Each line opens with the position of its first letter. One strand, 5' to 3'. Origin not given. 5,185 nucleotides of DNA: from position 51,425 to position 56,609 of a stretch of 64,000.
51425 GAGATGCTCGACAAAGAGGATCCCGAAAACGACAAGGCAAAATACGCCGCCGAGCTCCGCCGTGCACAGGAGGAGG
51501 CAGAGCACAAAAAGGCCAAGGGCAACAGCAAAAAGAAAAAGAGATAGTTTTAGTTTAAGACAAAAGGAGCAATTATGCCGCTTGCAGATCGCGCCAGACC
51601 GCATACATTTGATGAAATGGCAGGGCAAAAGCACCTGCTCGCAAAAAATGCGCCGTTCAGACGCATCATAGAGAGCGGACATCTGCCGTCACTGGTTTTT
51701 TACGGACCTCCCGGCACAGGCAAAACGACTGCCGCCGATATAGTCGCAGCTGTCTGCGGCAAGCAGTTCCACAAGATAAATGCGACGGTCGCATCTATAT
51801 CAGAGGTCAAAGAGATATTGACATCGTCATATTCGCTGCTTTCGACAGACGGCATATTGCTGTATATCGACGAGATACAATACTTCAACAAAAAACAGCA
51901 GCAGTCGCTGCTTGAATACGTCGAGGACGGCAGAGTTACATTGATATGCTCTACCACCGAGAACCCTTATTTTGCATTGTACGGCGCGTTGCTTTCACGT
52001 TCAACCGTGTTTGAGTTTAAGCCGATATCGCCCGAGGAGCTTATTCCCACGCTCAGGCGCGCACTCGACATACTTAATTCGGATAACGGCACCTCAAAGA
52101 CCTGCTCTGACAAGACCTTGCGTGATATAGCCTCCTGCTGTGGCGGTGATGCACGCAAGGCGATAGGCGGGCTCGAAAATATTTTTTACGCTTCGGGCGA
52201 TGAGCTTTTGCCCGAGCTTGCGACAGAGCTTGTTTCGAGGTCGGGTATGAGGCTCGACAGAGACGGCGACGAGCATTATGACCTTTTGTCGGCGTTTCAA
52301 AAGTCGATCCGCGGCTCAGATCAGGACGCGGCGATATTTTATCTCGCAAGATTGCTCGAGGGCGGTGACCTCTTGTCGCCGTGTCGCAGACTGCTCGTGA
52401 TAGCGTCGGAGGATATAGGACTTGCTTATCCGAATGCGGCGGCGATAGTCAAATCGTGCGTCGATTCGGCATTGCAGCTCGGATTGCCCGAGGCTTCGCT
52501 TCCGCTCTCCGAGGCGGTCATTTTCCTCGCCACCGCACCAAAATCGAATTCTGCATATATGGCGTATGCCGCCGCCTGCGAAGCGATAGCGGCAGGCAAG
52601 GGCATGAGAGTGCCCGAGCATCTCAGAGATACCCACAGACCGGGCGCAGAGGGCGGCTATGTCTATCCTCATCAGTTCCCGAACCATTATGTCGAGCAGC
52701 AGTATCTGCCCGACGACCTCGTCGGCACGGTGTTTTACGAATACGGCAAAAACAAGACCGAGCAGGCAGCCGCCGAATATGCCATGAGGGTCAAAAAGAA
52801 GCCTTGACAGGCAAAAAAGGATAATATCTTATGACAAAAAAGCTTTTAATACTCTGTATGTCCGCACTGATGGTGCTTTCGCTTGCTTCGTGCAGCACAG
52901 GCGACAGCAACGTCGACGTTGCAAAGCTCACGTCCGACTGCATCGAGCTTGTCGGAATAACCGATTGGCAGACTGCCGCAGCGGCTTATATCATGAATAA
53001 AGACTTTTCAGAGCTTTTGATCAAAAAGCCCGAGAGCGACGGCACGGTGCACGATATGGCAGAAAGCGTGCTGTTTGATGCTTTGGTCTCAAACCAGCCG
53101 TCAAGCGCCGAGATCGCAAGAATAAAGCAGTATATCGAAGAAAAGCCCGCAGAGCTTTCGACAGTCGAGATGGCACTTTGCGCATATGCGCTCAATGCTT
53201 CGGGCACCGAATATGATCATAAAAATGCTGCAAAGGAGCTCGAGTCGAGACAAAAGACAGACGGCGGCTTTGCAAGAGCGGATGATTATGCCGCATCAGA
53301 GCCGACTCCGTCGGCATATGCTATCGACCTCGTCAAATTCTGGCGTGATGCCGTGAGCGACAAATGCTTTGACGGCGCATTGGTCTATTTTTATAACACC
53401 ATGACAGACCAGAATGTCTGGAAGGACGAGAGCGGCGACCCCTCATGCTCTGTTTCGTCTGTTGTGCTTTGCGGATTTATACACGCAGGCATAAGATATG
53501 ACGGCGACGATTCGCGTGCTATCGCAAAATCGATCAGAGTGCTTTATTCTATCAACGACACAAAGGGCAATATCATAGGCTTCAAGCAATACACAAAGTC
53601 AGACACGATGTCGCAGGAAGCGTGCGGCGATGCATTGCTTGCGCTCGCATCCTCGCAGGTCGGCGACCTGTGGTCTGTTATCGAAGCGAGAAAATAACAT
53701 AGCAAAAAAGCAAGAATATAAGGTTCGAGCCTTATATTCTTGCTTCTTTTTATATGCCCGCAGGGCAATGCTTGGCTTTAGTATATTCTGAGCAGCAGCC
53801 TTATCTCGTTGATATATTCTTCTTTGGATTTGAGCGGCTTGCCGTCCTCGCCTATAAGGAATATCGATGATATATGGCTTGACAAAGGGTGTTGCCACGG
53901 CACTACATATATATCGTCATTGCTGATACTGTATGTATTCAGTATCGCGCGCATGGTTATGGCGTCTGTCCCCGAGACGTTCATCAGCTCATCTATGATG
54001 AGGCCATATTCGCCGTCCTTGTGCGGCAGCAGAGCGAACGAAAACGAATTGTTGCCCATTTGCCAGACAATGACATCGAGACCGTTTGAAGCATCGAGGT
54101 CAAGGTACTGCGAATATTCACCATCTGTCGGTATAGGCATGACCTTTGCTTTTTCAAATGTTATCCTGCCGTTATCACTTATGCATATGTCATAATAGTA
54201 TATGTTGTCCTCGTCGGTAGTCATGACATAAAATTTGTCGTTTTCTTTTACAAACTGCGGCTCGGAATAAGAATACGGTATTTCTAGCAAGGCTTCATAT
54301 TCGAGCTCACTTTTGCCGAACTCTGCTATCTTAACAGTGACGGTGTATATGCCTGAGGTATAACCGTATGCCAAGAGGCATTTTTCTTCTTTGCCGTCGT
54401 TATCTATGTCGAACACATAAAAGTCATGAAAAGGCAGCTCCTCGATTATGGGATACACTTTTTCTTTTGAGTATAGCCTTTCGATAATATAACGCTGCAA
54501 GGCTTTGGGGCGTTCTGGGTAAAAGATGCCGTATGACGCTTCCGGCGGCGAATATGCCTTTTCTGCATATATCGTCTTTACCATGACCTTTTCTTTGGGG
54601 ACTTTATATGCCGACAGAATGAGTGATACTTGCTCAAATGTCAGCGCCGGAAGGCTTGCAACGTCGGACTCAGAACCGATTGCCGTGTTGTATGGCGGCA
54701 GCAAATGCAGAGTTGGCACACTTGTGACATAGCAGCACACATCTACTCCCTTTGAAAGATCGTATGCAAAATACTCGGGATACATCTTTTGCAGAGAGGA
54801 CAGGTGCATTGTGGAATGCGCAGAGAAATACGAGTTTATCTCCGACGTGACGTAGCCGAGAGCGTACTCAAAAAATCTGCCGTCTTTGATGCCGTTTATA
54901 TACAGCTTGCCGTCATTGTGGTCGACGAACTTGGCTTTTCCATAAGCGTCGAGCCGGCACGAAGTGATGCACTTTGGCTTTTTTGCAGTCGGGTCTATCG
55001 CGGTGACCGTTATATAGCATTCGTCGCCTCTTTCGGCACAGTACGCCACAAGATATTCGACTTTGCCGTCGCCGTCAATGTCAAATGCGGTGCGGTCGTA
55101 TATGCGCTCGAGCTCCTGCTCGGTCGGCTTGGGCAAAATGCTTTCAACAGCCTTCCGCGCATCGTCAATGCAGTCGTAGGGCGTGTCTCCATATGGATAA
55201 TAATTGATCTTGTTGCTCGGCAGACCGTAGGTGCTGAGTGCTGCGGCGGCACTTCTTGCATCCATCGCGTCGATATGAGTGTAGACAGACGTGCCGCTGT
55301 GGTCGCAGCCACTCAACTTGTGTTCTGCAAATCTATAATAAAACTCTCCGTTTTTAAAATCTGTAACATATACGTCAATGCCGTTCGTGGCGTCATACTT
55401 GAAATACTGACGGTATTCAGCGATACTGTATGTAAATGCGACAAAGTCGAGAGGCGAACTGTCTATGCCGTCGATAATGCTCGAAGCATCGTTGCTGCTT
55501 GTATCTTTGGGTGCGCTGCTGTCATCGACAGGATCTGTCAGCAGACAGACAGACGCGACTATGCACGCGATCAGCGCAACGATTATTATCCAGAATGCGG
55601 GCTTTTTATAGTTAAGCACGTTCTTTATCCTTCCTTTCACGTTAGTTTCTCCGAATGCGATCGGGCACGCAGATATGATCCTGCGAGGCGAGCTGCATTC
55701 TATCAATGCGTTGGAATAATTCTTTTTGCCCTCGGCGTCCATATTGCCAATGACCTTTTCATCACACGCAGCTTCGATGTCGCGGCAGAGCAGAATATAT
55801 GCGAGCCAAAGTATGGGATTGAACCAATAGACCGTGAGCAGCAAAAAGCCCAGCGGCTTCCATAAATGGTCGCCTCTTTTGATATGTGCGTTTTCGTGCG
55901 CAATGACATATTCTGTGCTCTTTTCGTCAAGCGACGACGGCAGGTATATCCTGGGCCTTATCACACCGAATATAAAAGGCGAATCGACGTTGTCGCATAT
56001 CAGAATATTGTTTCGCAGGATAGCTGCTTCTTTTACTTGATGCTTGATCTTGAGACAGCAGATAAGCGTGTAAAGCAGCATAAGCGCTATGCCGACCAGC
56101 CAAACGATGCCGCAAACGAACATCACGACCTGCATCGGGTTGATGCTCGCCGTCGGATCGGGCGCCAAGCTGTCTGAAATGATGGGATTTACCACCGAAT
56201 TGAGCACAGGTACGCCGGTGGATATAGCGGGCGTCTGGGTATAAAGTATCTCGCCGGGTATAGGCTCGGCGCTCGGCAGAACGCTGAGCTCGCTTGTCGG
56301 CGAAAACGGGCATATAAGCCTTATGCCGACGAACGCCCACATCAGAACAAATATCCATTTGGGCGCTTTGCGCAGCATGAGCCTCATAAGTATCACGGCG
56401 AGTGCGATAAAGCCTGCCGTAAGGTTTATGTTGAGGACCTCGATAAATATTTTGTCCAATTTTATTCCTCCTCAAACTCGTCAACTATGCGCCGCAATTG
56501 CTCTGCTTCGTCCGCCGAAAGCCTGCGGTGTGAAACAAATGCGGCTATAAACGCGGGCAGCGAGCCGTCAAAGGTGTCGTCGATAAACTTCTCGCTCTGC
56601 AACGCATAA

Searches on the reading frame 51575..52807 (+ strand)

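Call 73: search_protein_families(library=pfam, max_evalue=0.00001, proteins=[window:51575-52807:+])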
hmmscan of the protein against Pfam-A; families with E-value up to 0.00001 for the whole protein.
window:51575-52807:+ (410 aa): 5 families
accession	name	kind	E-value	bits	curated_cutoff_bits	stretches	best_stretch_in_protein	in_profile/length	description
PF12002.13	MgsA_C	-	2.7e-56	190.5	27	1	247-405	1-165/167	MgsA AAA+ ATPase C terminal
PF16193.11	AAA_assoc_2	-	1e-17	64.6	34.3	1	176-246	6-81/81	AAA C-terminal domain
PF00004.35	AAA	-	5.6e-11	43.4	21.2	1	41-146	2-126/131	ATPase family associated with various cellular activities (AAA)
PF05496.18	RuvB_N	-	5.7e-10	39.6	27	1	8-126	2-118/159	Holliday junction DNA helicase RuvB P-loop domain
PF14532.12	Sigma54_activ_2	-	1.1e-06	29.4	25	1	35-130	20-110/138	Sigma-54 interaction domain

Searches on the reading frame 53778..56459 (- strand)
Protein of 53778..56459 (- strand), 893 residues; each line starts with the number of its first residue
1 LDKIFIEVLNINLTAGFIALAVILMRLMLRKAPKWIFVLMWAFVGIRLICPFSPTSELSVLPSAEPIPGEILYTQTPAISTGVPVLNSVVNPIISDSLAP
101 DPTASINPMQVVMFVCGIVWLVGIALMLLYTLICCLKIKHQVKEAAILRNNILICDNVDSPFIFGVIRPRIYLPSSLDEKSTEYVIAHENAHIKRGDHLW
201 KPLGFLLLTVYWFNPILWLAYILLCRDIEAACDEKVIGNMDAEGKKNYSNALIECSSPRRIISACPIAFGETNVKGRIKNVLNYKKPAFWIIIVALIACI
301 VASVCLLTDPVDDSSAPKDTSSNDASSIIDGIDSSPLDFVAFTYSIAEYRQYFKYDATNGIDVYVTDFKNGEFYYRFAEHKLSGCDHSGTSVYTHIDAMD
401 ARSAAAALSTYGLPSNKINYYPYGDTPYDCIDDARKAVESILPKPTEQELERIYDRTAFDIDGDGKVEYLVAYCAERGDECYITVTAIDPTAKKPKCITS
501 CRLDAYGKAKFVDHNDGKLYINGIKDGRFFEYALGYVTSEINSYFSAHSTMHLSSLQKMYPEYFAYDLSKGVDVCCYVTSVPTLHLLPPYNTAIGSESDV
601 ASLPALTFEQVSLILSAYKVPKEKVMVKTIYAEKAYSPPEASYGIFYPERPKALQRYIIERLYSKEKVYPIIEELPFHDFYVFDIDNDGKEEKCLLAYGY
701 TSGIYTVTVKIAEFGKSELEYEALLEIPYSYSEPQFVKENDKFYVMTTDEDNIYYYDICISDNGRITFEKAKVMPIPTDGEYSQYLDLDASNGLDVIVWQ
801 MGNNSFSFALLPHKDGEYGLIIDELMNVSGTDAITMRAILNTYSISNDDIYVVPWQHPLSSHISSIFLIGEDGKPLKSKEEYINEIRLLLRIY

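Call 73: search_protein_families(library=pfam, max_evalue=0.00001, proteins=[window:53778-56459:-])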
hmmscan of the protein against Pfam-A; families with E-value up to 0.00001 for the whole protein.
window:53778-56459:- (893 aa): 1 family
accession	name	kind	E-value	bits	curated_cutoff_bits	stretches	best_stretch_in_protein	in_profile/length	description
PF05569.17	Peptidase_M56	-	4.6e-51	174.2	31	1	7-280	2-295/296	BlaR1 peptidase M56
